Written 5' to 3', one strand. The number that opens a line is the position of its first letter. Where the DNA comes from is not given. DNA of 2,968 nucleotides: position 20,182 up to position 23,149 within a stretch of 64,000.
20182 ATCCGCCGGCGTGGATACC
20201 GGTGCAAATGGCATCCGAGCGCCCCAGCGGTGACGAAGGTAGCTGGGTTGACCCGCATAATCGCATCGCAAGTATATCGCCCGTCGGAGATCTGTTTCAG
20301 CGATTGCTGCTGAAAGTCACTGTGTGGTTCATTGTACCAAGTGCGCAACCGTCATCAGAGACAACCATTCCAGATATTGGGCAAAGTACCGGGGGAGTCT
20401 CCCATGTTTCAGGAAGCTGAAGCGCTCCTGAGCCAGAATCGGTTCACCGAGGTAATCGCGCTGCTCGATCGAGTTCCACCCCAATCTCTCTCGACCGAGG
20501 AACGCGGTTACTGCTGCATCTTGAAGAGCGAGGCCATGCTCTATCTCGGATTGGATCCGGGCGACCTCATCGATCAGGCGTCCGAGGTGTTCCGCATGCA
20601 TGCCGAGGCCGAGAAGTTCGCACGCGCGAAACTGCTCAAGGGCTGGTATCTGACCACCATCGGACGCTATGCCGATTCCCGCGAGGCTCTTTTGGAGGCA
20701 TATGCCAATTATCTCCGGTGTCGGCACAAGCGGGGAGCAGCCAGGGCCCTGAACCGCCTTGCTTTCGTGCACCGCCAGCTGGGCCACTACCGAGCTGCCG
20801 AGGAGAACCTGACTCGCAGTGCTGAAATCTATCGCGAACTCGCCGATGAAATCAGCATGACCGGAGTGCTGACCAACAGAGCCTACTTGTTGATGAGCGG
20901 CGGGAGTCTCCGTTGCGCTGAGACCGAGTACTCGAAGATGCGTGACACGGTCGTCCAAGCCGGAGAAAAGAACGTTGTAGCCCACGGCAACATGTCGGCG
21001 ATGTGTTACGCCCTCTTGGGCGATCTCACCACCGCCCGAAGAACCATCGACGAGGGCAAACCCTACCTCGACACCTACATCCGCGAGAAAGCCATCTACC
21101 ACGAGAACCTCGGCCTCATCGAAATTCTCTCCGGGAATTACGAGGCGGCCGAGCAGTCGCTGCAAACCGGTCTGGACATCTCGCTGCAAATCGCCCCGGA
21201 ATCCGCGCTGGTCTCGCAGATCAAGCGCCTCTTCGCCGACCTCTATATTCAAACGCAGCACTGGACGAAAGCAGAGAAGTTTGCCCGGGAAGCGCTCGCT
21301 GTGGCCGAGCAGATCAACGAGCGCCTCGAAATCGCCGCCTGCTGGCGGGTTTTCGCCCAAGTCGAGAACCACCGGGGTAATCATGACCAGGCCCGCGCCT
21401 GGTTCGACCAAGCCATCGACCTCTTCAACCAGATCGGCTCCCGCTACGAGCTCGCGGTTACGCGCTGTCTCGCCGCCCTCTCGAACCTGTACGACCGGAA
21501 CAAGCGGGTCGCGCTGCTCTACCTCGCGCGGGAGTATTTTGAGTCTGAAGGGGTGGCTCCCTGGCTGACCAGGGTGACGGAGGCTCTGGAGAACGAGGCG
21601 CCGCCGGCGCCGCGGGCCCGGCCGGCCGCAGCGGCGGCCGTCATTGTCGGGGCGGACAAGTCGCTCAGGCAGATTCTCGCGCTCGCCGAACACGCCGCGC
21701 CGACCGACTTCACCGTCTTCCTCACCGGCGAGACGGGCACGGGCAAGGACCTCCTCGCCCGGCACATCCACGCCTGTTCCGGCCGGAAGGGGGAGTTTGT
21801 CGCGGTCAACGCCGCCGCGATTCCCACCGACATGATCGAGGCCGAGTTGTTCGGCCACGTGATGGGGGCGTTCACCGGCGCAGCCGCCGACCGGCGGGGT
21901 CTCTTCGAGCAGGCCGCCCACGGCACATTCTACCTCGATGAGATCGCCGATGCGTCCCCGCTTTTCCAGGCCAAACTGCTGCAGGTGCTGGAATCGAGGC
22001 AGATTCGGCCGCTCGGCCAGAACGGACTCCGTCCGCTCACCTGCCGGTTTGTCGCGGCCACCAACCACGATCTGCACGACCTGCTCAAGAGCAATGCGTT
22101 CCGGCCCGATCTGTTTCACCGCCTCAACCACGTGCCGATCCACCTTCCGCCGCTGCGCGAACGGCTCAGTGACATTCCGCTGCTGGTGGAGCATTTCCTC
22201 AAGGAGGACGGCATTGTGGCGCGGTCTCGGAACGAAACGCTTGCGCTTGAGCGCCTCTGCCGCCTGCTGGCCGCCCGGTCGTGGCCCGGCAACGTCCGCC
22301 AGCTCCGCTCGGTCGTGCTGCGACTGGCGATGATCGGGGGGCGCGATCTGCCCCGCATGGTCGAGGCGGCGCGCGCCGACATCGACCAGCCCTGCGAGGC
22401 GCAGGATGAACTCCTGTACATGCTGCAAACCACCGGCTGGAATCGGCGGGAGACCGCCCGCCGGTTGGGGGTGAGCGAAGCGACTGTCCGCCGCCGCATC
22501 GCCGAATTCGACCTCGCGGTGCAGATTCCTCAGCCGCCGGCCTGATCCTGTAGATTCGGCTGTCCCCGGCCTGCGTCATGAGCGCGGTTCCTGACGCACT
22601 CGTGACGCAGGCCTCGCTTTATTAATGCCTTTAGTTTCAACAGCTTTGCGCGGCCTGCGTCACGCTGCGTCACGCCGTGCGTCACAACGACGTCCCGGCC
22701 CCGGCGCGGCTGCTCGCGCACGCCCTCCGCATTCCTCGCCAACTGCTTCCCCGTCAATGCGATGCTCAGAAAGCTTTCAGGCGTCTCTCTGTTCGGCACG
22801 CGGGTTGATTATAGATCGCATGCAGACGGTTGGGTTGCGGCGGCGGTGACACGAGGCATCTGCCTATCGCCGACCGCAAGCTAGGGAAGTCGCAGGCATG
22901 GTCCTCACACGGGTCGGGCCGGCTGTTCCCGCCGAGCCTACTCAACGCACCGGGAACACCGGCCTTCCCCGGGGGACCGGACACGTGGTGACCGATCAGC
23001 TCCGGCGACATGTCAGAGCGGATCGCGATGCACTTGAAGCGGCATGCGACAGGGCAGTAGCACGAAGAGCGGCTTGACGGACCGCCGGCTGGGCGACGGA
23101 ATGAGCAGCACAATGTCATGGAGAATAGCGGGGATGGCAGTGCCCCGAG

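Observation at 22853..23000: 148-nt near-identical repeat with a foldable core in two long intergenic gaps (second copy 27797-27944)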

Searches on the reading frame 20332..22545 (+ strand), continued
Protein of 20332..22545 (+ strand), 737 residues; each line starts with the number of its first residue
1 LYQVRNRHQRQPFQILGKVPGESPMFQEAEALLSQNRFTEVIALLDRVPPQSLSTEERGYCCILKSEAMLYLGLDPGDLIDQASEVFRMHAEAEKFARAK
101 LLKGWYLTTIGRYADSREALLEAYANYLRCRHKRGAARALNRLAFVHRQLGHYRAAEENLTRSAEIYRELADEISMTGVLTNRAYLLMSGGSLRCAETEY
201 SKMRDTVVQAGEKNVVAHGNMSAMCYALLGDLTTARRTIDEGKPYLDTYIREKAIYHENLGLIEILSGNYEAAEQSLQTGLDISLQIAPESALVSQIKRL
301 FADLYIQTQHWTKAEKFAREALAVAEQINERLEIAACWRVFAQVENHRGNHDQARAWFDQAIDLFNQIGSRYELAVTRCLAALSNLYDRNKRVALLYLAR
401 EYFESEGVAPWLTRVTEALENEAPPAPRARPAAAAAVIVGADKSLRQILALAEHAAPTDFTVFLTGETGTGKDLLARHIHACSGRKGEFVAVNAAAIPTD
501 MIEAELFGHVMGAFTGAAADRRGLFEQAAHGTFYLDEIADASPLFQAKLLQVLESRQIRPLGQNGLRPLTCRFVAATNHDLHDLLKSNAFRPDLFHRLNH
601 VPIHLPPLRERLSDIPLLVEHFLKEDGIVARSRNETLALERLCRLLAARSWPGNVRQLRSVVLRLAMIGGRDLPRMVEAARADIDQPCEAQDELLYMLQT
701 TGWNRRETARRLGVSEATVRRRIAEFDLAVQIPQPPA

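Call 45: find_encoding_contigs(protein=P0028, flank=8000, max_places=2)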
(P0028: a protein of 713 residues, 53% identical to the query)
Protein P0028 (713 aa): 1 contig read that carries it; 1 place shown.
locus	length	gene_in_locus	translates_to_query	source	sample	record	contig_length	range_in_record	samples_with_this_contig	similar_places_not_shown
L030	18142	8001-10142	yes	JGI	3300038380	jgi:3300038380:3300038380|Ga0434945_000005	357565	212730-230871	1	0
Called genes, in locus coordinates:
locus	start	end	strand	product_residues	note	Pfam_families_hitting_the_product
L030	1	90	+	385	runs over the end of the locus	PF07963:N_methyl (weak)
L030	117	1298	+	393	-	PF07963:N_methyl (faint)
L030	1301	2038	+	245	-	-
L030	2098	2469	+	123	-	-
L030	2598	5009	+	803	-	PF02190:LON_substr_bdg, PF00004:AAA, PF07728:AAA_5, PF22667:Lon_lid, PF05362:Lon_C, PF13541:ChlI (weak)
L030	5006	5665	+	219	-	PF00009:GTP_EFTU (faint), PF03193:RsgA_GTPase (weak), PF00350:Dynamin_N (faint), PF01926:MMR_HSR1, PF02421:FeoB_N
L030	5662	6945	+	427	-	PF00709:Adenylsucc_synt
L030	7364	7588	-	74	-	-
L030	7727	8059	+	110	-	-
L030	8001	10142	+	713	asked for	PF13424:TPR_12 (weak), PF17874:TPR_MalT, PF13424:TPR_12, PF00158:Sigma54_activat, PF14532:Sigma54_activ_2, PF07728:AAA_5, PF25601:AAA_lid_14, PF02954:HTH_8, +3 more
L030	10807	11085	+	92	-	-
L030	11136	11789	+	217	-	-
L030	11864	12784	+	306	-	-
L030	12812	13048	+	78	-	-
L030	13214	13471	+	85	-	-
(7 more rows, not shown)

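Call 46: find_encoding_contigs(protein=P0027, flank=8000, max_places=2)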
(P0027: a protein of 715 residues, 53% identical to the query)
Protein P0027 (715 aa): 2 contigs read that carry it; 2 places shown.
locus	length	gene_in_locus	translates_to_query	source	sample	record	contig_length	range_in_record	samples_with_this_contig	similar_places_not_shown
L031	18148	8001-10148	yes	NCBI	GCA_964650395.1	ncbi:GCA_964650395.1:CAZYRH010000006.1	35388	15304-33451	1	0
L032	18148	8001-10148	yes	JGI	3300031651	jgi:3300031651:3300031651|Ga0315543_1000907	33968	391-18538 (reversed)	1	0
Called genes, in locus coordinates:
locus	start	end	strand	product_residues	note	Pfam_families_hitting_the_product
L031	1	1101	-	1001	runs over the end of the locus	PF00580:UvrD-helicase (faint), PF04851:ResIII (faint), PF13086:AAA_11, PF13245:AAA_19 (weak), PF13604:AAA_30 (weak), PF13087:AAA_12, PF13091:PLDc_2 (weak)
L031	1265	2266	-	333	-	PF00814:TsaD, PF02543:Carbam_trans_N (weak), PF22521:HypF_C_2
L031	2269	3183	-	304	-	PF07949:YbbR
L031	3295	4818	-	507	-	PF07494:Reg_prop (faint)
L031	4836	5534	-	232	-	PF04493:Endonuclease_5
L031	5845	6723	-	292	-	PF16138:DUF4846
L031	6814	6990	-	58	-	-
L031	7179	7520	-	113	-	-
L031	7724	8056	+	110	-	-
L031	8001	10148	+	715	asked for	PF07719:TPR_2 (faint), PF17874:TPR_MalT (weak), PF13424:TPR_12, PF00158:Sigma54_activat, PF14532:Sigma54_activ_2, PF07728:AAA_5, PF25601:AAA_lid_14, PF02954:HTH_8, +4 more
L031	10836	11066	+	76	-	-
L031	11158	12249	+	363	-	-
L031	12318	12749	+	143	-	PF13648:Lipocalin_4 (faint)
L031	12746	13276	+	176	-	-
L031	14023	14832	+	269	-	-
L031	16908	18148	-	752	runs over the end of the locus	PF17874:TPR_MalT (weak), PF13424:TPR_12, PF17874:TPR_MalT, PF00158:Sigma54_activat, PF14532:Sigma54_activ_2, PF07728:AAA_5, PF25601:AAA_lid_14, PF02954:HTH_8, +13 more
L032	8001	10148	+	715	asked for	PF07719:TPR_2 (faint), PF17874:TPR_MalT (weak), PF13424:TPR_12, PF00158:Sigma54_activat, PF14532:Sigma54_activ_2, PF07728:AAA_5, PF25601:AAA_lid_14, PF02954:HTH_8, +4 more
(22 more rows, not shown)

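Call 60: find_encoding_contigs(protein=P0039, flank=7000, max_places=1)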
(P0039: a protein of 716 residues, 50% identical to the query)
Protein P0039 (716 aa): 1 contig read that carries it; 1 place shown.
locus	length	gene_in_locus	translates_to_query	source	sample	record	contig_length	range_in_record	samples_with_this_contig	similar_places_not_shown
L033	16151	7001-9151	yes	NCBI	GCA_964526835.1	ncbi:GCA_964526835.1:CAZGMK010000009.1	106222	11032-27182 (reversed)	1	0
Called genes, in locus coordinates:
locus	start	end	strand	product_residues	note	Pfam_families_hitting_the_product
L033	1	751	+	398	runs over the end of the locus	PF00266:Aminotran_5, PF01041:DegT_DnrJ_EryC1, PF01053:Cys_Met_Meta_PP, PF01212:Beta_elim_lyase (faint)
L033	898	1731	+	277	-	PF16138:DUF4846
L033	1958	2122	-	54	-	-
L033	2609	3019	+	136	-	PF08570:DUF1761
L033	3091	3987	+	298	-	PF01882:DUF58, PF13519:VWA_2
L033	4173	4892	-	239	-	PF00106:adh_short, PF08659:KR, PF13561:adh_short_C2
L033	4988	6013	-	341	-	PF13302:Acetyltransf_3 (faint), PF00583:Acetyltransf_1 (weak)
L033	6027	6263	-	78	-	-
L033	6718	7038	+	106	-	-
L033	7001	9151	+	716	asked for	PF00515:TPR_1 (faint), PF17874:TPR_MalT, PF13424:TPR_12, PF00158:Sigma54_activat, PF14532:Sigma54_activ_2, PF07728:AAA_5, PF25601:AAA_lid_14 (weak), PF02954:HTH_8, +5 more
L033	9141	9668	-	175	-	-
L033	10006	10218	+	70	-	-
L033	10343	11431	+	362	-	-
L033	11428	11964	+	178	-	-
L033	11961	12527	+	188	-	-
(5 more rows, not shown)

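Call 61: find_encoding_contigs(protein=P0043, flank=7000, max_places=1)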
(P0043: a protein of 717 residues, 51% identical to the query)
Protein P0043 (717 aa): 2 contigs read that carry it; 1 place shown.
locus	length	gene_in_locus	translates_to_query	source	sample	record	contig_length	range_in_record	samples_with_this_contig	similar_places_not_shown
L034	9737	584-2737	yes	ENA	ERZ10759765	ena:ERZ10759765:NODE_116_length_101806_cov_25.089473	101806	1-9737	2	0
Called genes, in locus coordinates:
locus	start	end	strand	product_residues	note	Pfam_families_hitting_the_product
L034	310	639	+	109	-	-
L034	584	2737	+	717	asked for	PF13428:TPR_14 (faint), PF13432:TPR_16 (faint), PF13424:TPR_12, PF00158:Sigma54_activat, PF14532:Sigma54_activ_2, PF07728:AAA_5, PF25601:AAA_lid_14, PF02954:HTH_8 (weak), +6 more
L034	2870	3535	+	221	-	-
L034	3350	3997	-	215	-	-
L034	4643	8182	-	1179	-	PF01839:FG-GAP (faint), PF13517:FG-GAP_3, PF13385:Laminin_G_3, PF00801:PKD, PF18911:PKD_4, PF00801:PKD, PF18962:Por_Secre_tail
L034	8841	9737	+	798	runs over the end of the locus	PF02463:SMC_N, PF13175:AAA_15, PF13304:AAA_21 (faint), PF13476:AAA_23 (faint), PF13555:AAA_29 (faint), PF13558:SbcC_Walker_B (faint)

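Call 62: find_encoding_contigs(protein=P0049, flank=7000, max_places=1)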
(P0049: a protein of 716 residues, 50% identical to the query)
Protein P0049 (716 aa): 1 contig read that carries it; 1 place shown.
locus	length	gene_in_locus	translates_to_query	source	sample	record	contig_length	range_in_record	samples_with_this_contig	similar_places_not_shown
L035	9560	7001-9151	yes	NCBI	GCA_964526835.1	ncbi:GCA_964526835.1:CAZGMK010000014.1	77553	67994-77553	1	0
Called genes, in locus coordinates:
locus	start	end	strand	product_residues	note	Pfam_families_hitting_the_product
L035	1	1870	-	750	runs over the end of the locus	PF17874:TPR_MalT, PF13424:TPR_12, PF13424:TPR_12, PF00158:Sigma54_activat, PF14532:Sigma54_activ_2, PF07728:AAA_5, PF25601:AAA_lid_14, PF02954:HTH_8, +9 more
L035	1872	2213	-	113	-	-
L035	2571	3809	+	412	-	PF05103:DivIVA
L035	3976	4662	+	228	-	PF01168:Ala_racemase_N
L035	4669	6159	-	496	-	PF13650:Asp_protease_2 (faint)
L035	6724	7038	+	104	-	-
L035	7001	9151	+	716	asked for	PF07719:TPR_2 (faint), PF17874:TPR_MalT, PF13424:TPR_12 (weak), PF00158:Sigma54_activat, PF14532:Sigma54_activ_2, PF07728:AAA_5, PF25601:AAA_lid_14, PF02954:HTH_8, +5 more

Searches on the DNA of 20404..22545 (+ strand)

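Call 59: search_rna_families(sources=[L030, L031], threshold=gathering)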
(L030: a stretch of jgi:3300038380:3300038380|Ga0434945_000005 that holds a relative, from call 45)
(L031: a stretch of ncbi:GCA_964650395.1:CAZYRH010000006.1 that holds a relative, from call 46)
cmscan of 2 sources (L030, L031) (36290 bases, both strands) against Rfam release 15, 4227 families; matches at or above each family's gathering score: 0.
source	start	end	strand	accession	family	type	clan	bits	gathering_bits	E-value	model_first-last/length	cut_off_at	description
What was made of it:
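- Tried and rejected: The relatives' leaders also gave nothing (call 59).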

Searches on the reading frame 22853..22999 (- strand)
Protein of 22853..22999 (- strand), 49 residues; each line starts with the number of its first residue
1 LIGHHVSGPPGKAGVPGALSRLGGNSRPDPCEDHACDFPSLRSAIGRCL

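Call 50: search_protein_representatives(protein=window:22853-22999:-)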
Query: 49 residues. Proteins with E-value up to 0.001 (for the whole library): 4; up to 1e-10: 2; up to 1e-30: 0. The best 4 are listed.
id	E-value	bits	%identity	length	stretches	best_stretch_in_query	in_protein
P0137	1.2e-25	103.6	100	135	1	1-49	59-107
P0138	7.0e-22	91.8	90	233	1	1-49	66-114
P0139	2.9e-05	39.9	41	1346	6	2-25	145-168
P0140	6.0e-05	38.9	48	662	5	6-36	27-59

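Call 72: list_cluster_members(proteins=[P0137, P0138])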
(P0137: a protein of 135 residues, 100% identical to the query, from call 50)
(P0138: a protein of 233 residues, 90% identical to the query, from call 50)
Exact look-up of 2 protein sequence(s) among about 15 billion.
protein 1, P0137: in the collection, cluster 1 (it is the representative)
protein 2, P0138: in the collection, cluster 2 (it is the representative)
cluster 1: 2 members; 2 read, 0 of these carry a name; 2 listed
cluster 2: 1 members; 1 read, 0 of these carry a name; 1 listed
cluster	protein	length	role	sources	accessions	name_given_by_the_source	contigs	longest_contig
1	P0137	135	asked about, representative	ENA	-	-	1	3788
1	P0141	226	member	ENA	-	-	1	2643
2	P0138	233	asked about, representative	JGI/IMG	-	-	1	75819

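Call 74: find_encoding_contigs(protein=P0141, flank=5000, max_places=5)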
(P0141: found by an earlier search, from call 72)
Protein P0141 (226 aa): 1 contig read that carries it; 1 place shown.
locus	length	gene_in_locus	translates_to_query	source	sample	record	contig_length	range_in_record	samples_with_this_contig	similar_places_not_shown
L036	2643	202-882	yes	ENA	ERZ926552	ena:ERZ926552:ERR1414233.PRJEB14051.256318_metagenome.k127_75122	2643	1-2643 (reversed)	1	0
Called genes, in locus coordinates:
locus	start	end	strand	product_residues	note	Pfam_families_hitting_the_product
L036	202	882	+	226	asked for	-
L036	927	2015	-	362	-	-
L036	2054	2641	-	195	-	?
